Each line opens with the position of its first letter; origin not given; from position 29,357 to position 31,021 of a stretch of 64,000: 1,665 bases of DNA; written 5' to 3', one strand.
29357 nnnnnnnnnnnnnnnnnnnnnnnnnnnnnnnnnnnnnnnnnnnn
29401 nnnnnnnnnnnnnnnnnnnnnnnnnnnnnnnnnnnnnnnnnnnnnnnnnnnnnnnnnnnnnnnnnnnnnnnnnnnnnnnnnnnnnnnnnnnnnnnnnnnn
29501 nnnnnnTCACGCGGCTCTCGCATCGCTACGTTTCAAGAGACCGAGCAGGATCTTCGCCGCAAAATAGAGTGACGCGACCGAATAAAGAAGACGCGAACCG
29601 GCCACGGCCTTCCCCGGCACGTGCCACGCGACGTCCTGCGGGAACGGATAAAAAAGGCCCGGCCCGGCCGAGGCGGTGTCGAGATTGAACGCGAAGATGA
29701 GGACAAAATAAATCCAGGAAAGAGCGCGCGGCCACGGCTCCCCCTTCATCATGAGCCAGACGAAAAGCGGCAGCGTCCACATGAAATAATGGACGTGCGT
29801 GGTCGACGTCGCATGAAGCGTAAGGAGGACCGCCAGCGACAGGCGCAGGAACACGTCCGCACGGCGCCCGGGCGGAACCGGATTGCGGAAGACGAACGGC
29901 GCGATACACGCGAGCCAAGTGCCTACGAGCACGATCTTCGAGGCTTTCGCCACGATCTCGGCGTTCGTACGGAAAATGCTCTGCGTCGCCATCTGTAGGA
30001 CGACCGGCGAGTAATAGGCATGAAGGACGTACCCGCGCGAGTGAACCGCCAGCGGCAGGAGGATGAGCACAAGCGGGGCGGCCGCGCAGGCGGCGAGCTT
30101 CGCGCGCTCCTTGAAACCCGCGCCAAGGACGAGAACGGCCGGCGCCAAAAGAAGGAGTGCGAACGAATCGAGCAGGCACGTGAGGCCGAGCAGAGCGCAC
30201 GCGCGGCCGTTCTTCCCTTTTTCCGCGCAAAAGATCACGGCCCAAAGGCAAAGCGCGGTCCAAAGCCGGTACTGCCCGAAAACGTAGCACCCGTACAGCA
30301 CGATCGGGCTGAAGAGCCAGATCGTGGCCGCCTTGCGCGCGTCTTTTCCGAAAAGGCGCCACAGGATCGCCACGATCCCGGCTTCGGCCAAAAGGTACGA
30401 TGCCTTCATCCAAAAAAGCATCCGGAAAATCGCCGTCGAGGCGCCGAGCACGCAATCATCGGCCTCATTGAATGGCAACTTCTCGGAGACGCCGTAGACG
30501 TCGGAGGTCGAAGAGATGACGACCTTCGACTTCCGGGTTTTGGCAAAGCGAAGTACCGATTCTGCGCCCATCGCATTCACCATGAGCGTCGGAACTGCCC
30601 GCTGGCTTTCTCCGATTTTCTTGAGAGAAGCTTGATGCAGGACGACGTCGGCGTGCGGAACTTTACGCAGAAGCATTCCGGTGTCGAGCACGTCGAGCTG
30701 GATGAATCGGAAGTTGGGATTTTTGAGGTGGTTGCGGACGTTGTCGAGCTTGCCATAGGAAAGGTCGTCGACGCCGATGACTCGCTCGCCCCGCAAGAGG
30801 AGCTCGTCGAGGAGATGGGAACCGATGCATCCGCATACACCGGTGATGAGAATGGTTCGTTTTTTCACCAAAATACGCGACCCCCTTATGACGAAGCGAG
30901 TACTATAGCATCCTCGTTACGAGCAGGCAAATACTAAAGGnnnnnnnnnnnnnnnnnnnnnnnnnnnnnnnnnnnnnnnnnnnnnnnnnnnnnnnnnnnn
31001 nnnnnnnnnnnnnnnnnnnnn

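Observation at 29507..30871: Chimeric ORF: truncated SDR Rossmann domain fused to a polytopic membrane domain, with full-length paralogs of both halves nearby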

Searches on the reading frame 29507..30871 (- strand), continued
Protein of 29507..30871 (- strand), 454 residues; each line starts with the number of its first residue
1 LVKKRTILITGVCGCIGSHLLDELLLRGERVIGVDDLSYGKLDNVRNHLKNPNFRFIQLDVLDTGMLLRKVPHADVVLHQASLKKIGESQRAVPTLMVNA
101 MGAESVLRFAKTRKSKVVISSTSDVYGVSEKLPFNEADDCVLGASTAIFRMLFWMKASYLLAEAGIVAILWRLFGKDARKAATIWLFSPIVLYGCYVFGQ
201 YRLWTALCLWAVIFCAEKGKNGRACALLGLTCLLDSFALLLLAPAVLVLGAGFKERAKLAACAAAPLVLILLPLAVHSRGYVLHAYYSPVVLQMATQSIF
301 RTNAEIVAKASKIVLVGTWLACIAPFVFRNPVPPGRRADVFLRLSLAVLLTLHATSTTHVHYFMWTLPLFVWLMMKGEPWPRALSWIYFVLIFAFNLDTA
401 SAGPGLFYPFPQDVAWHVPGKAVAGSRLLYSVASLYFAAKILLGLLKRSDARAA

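Call 70: search_solved_structures(query=window:29510-30871:-, max_evalue=0.00001, show_alignments=2)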
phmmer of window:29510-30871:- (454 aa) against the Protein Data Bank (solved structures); distinct sequences matched with E-value up to 0.00001: 70 (the best 60 are shown).
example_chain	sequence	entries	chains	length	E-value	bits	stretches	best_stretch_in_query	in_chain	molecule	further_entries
8rdi_A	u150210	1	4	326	1.6e-14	56.9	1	7-136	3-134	SDR family NAD(P)-dependent oxidoreductase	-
8rdg_A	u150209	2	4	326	1.7e-14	56.8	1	7-136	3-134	SDR family NAD(P)-dependent oxidoreductase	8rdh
4gll_A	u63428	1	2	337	1e-12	50.9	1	4-136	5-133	UDP-glucuronic acid decarboxylase 1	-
2b69_A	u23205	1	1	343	1.1e-12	50.9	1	4-136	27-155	UDP-glucuronate decarboxylase 1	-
4m55_A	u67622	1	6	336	1.2e-12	50.7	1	4-136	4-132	UDP-glucuronic acid decarboxylase 1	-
4lk3_A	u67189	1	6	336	1.2e-12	50.7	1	4-136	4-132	UDP-glucuronic acid decarboxylase 1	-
6dnt_A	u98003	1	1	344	7.9e-12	48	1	2-140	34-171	NAD-dependent epimerase/dehydratase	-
2q1w_A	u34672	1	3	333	1e-11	47.6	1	5-129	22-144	Putative nucleotide sugar epimerase/ dehydratase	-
6pmh_A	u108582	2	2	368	4.7e-11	45.4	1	5-141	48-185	UDP-glucose 4-epimerase related protein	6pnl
5u4q_A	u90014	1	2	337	5.7e-11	45.2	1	7-139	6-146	dTDP-glucose 4,6-dehydratase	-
3enk_A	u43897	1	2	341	9.2e-11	44.5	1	3-137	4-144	UDP-glucose 4-epimerase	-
3ruc_A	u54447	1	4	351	1.1e-09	40.9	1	4-136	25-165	WbgU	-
3ru9_A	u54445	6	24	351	1.1e-09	40.9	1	4-136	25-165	WbgU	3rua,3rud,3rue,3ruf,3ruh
3ru7_A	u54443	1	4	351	1.1e-09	40.9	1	4-136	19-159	WbgU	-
3lu1_A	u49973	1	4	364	1.2e-09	40.8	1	4-136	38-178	WbgU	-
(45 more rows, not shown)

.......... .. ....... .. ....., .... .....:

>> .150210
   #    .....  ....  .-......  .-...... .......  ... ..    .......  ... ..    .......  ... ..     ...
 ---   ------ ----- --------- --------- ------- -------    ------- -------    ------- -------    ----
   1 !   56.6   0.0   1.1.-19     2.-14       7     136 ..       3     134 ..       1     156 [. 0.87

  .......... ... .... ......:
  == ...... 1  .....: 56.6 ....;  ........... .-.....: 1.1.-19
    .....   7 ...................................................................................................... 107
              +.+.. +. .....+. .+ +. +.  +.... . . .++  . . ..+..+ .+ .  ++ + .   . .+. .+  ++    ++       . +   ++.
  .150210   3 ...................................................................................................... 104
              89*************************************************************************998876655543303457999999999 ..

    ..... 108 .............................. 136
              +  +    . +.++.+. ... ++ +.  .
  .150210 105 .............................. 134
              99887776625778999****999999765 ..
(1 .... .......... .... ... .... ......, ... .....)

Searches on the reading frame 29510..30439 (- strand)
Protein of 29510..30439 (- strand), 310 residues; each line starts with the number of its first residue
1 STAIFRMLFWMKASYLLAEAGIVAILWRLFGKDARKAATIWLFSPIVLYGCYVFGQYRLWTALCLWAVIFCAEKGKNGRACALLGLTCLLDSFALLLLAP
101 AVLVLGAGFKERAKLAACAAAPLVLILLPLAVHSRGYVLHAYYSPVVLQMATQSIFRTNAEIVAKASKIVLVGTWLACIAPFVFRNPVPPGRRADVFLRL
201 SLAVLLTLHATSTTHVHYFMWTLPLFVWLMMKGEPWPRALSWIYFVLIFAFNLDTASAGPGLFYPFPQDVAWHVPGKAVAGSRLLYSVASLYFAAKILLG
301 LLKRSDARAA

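Call 12: find_homologous_proteins(query=window:29510-30439:-)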
Query window:29510-30439:- (310 aa): 1 proteins with E <= 0.001 among 8000 candidates.
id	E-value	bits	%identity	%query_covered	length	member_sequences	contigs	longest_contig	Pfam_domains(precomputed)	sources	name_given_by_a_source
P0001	1.2e-199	680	100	100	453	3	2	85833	PF16363.12,PF02719.22,PF01073.26,PF01370.28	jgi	-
